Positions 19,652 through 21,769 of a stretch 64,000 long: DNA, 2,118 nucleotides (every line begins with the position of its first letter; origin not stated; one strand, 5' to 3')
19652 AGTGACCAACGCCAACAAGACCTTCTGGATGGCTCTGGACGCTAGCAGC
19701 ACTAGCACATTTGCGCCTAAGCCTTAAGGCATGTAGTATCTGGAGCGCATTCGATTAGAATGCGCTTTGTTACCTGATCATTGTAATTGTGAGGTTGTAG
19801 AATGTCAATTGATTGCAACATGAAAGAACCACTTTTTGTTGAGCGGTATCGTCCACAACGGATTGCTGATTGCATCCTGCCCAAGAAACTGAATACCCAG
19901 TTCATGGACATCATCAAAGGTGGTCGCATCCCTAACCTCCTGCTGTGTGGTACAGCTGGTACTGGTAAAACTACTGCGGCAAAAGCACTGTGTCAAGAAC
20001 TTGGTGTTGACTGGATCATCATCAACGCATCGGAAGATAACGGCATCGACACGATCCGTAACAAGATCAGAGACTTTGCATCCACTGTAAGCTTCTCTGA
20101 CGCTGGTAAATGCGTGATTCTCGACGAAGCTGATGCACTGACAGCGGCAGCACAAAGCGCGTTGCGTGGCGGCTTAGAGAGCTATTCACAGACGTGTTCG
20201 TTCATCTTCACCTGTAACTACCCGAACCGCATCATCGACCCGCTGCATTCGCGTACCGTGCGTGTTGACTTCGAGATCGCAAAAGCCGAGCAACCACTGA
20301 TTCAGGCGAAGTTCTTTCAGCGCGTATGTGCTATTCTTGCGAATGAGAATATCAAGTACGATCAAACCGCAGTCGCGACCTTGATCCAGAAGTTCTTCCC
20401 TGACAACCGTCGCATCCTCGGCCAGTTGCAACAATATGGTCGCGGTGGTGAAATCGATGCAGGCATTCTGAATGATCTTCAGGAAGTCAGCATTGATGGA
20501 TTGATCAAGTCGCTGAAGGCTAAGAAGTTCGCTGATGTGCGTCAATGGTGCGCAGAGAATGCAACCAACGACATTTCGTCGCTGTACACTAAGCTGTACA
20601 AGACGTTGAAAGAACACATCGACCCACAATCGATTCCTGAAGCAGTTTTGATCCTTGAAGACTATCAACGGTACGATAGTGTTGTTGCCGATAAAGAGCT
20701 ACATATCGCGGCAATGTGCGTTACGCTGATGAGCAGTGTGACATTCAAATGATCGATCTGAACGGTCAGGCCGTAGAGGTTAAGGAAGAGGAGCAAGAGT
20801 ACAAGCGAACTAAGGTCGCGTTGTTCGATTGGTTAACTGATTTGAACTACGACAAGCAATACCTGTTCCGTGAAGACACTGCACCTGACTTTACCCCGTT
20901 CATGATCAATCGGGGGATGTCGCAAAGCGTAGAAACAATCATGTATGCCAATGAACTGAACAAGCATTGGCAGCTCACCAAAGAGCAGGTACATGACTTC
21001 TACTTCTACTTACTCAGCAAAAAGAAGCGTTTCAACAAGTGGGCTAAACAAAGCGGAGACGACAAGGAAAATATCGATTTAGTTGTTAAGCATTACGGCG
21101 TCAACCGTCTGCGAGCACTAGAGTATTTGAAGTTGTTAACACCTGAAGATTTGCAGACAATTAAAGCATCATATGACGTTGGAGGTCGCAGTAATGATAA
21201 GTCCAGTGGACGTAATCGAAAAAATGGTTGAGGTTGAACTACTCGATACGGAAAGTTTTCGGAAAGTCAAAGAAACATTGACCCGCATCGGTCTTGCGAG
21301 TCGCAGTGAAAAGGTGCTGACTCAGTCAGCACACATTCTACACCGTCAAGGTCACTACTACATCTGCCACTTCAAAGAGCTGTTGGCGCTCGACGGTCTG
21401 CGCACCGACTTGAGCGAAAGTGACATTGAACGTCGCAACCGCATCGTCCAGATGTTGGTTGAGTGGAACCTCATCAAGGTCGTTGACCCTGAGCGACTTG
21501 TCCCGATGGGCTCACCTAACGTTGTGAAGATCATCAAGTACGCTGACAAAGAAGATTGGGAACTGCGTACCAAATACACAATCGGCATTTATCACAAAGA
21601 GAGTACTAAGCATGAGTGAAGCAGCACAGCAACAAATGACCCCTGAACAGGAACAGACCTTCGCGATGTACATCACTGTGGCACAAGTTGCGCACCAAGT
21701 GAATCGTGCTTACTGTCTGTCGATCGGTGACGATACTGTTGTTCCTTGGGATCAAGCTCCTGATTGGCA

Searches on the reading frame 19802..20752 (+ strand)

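Call 3: search_protein_families(library=pfam, proteins=[window:19802-20752:+], max_evalue=0.01)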
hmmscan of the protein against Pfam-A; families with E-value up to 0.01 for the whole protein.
window:19802-20752:+ (316 aa): 20 families
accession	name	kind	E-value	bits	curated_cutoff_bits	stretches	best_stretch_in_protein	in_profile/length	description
PF00004.35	AAA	-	2.5e-16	60.8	21.2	1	46-159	1-127/131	ATPase family associated with various cellular activities (AAA)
PF21328.3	Gp44_lid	-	1.1e-11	45.1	27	1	171-223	9-62/63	Sliding-clamp-loader large subunit, AAA+ ATPase lid domain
PF13401.12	AAA_22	-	3.7e-08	34.2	27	1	46-90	8-55/130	AAA domain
PF13177.12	DNA_pol3_delta2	-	1.4e-07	32.1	27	1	78-158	79-158/161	DNA polymerase III, delta subunit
PF13191.12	AAA_16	-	1.2e-06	29.5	32.6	1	33-123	14-100/167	AAA ATPase domain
PF03215.21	Rad17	-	5.5e-05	23.6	23.8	1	11-110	8-112/186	Rad17 P-loop domain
PF25199.1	nSTAND_NTPase5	-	0.00017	21.9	34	1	40-139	38-133/145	Novel STAND NTPase 5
PF14532.12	Sigma54_activ_2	-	0.00021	22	25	1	45-140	23-109/138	Sigma-54 interaction domain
PF13671.12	AAA_33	-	0.00034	21.4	27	1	46-77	2-31/143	AAA domain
PF13238.12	AAA_18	-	0.00044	21.1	29.4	1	47-78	2-25/128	AAA domain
PF12774.13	AAA_6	-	0.00063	19.3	25.2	1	49-86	38-75/327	Hydrolytic ATP binding site of dynein motor region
PF05673.19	DUF815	-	0.00087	18.9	23.8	1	33-141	43-152/249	Protein of unknown function (DUF815)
PF13173.12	AAA_14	-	0.0015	19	27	1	46-136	5-95/129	AAA domain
PF01443.25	Viral_helicase1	-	0.0031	17.8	21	1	50-115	5-73/228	Viral superfamily 1 RNA helicase core domain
PF07728.20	AAA_5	-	0.0037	17.7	22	1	45-121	1-86/139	AAA domain (dynein-related subfamily)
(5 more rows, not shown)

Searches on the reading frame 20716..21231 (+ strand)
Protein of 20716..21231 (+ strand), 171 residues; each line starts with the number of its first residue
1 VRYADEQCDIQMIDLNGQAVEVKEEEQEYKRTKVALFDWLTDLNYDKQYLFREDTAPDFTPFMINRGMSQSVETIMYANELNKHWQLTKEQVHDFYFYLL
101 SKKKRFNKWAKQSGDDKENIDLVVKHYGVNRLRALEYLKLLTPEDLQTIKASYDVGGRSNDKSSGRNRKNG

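Call 3: search_protein_families(library=pfam, proteins=[window:20716-21231:+], max_evalue=0.01)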
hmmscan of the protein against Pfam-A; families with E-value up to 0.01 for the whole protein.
window:20716-21231:+ (171 aa): 1 family
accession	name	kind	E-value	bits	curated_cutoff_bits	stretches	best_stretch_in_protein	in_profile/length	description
PF16790.10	Phage_clamp_A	-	1.1e-15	58.7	27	1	36-143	4-118/144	Bacteriophage clamp loader A subunit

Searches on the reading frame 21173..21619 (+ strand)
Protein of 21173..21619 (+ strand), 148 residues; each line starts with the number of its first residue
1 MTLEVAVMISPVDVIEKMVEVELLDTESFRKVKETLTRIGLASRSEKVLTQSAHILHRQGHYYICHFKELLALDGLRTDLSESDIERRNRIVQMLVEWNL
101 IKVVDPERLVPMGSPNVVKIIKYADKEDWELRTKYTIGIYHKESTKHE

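Call 3: search_protein_families(library=pfam, proteins=[window:21173-21619:+], max_evalue=0.01)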
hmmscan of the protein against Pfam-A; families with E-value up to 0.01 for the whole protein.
window:21173-21619:+ (148 aa): 1 family
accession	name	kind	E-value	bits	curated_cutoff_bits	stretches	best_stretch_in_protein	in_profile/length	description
PF01818.22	Translat_reg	-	5.2e-39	133.4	25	1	18-138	1-122/122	Bacteriophage translational regulator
